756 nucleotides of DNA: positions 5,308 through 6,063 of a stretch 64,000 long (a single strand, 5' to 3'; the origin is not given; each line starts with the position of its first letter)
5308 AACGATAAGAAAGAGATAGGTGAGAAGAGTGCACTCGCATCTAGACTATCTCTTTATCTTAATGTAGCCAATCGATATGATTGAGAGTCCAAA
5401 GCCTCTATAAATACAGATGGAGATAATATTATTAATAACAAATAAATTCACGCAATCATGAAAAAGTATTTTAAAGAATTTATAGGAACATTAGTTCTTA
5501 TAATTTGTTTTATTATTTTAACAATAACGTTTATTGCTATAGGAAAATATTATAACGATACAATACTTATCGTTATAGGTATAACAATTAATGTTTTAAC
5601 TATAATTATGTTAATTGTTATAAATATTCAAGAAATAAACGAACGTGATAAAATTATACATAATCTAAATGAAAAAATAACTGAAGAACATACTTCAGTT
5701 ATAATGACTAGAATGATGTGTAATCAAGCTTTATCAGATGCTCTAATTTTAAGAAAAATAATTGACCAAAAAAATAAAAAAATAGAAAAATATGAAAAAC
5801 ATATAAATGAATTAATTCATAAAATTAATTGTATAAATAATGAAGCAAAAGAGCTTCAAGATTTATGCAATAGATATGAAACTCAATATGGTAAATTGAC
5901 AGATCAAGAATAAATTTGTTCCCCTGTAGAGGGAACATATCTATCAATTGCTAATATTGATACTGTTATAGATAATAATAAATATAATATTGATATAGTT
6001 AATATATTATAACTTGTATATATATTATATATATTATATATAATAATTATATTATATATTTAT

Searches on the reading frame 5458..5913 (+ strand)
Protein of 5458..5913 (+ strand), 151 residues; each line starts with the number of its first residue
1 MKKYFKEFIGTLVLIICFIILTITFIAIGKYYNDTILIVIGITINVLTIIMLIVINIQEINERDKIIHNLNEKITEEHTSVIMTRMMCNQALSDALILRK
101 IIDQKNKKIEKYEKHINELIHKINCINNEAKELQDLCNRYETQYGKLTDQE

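Call 20: search_protein_families(library=phrogs, proteins=[window:5458-5913:+], max_evalue=0.01)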
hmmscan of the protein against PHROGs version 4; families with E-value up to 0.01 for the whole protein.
window:5458-5913:+ (151 aa): 1 family
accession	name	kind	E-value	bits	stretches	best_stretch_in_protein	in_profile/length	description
phrog_8613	-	unknown function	0.0011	20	1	59-124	24-89/184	-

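Call 21: search_protein_families(library=pfam, proteins=[window:5458-5913:+], max_evalue=0.1)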
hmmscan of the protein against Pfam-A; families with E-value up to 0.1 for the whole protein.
window:5458-5913:+ (151 aa): 7 families
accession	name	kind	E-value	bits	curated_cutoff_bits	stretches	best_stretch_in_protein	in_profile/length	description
PF06157.16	DUF973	-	0.0021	17.7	26.4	1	7-79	136-209/309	Protein of unknown function (DUF973)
PF07996.16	T4SS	-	0.011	16.5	24.7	1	57-139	88-163/197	Type IV secretion system proteins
PF14661.11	HAUS6_N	-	0.021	14.9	26.4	1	92-145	160-213/233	HAUS augmin-like complex subunit 6 N-terminus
PF20394.4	DUF6688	-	0.032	14.3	26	1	14-132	87-197/248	DUF6688 N-terminal domain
PF15048.11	OSTbeta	-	0.041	14.4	27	1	90-148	46-104/122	Organic solute transporter subunit beta protein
PF25762.1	HAUS1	-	0.071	13.3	40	1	58-145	107-194/236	HAUS augmin-like complex subunit 1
PF12652.12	CotJB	-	0.075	13.7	29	0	124-150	32-58/76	CotJB protein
